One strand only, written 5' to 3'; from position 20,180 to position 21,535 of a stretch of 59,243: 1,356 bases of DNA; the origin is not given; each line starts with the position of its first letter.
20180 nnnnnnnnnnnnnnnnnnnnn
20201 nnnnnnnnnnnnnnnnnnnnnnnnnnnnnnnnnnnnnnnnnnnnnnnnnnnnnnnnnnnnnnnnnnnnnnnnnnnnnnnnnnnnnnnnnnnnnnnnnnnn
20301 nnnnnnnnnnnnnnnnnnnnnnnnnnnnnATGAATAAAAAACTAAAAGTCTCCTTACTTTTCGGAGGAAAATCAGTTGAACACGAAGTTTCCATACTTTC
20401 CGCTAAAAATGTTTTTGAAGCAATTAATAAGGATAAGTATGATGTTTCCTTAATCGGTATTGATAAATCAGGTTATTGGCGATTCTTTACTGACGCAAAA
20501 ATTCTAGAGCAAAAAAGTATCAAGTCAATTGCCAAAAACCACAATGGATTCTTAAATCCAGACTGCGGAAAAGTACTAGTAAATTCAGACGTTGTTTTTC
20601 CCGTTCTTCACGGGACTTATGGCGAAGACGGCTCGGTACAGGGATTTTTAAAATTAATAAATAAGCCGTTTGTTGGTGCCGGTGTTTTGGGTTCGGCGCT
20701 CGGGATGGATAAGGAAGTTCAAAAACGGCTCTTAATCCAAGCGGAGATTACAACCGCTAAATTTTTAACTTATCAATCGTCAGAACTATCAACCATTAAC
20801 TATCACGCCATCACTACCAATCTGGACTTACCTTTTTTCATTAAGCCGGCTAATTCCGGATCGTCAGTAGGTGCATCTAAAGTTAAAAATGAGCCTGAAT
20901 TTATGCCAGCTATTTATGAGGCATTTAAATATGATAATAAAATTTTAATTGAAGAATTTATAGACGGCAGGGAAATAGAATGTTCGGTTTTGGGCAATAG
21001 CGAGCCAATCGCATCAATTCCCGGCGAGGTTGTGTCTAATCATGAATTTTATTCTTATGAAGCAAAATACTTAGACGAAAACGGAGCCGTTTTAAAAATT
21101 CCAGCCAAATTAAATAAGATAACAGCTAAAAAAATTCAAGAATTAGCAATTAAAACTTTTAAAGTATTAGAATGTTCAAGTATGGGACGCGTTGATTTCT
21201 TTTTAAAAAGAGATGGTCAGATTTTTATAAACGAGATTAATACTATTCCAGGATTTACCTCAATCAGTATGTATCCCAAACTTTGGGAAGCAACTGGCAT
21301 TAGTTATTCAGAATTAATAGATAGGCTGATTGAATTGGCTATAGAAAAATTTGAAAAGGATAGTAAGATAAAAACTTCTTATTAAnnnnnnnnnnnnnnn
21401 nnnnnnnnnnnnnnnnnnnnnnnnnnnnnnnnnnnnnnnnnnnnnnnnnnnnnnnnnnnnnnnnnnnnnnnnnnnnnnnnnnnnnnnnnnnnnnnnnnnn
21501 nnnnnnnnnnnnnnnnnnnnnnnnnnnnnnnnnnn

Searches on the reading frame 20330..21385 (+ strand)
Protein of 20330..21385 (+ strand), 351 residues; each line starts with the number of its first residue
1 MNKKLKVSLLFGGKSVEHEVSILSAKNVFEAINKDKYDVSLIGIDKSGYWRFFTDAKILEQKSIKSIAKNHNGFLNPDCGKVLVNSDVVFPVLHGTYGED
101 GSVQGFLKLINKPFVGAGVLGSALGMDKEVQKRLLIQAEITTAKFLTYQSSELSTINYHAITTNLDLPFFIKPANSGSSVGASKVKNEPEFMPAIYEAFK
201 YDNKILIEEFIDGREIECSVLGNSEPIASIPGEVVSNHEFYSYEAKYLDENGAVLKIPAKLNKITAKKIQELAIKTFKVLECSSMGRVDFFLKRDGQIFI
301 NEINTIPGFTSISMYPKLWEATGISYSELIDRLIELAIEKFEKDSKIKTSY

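Call 13: find_encoding_contigs(protein=window:20330-21385:+, flank=3000, max_places=10)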
Protein window:20330-21385:+ (351 aa): no gene with exactly this product is on record in the collection.

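Call 14: find_related_loci(query=window:20330-21382:+, collection=genome_contigs, flank=4000)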
Query window:20330-21382:+ (351 aa) in genome_contigs; peptide patterns used: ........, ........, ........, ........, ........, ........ (x = any residue, [..] = any of these).
600 stretches matched a pattern (row limit reached: there are more); 586 encode a relative of the query (tblastn E <= 1e-3); the best 80 are kept; 80 distinct loci.
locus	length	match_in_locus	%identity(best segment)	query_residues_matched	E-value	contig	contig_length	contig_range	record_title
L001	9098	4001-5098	57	1-350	3e-140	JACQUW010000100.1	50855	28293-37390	MAG: Deltaproteobacteria bacterium isolate NC_groundwater_1447_Ag_S-0.65um_55_23 S_p65_S5_coassembly_k141_1158692, whole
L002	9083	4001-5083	59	3-351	7e-138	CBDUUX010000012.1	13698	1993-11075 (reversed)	MAG TPA_asm: uncultured bacterium isolate SRR22302361_binner23_Refined_116 genome assembly, contig: ERZ25748748.2345, wh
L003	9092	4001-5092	57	1-351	4e-136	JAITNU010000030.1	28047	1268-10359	MAG: Treponema sp. isolate Po218_bin31 k119_1276506, whole genome shotgun sequence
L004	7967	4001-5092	56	1-351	3e-135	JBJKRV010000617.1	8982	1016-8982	MAG: Opitutaceae bacterium isolate Bin_67 S1Ck127_3180848_flag_1_multi_4.9320_len_8982, whole genome shotgun sequence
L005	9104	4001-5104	59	2-350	3e-134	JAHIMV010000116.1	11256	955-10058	MAG: Patescibacteria group bacterium isolate KR13_N2.mb.83 KR13_N2.mb.83_k141_290932, whole genome shotgun sequence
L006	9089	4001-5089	58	1-349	3e-134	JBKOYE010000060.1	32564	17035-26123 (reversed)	MAG: Verrucomicrobiota bacterium isolate GB_HAYS_MAG_00069 GB_HAYS_000000265036, whole genome shotgun sequence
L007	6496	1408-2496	58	1-351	2e-134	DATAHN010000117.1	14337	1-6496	MAG TPA_asm: Gammaproteobacteria bacterium isolate SMAG_U6856 k141_994948, whole genome shotgun sequence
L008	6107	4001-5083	58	3-351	3e-134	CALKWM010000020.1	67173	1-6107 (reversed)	MAG TPA_asm: uncultured bacterium isolate SRR6007446_bin.40_CONCOCT_v1.1_MAG genome assembly, contig: ERZ724100.155, who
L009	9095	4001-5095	56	2-351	3e-134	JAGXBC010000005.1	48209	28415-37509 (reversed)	MAG: Patescibacteria group bacterium isolate REEB91 contig-150_682, whole genome shotgun sequence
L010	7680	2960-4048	58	1-351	1e-133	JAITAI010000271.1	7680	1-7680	MAG: Treponema sp. isolate Ncb351_bin4 k119_3951658, whole genome shotgun sequence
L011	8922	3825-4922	53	3-351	1e-133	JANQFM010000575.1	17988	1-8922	MAG: Acidobacteria bacterium isolate PL23a_bin.88 k99_3699605, whole genome shotgun sequence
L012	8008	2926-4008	57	3-351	2e-133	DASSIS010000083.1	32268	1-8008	MAG TPA_asm: Gammaproteobacteria bacterium isolate SMAG_U1094 k141_373282, whole genome shotgun sequence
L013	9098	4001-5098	57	1-351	8e-133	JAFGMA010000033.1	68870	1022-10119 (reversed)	MAG: candidate division KSB1 bacterium isolate Zod_Metabat.436 k87_1219505, whole genome shotgun sequence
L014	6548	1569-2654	55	2-351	5e-132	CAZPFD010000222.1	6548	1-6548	MAG TPA_asm: uncultured Ectothiorhodospiraceae bacterium isolate SRP304980_co2_290 genome assembly, contig: NODE_11767_l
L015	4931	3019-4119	55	1-351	9e-133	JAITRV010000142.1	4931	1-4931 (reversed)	MAG: Spirochaetaceae bacterium isolate Roe453_bin43 k119_3309143, whole genome shotgun sequence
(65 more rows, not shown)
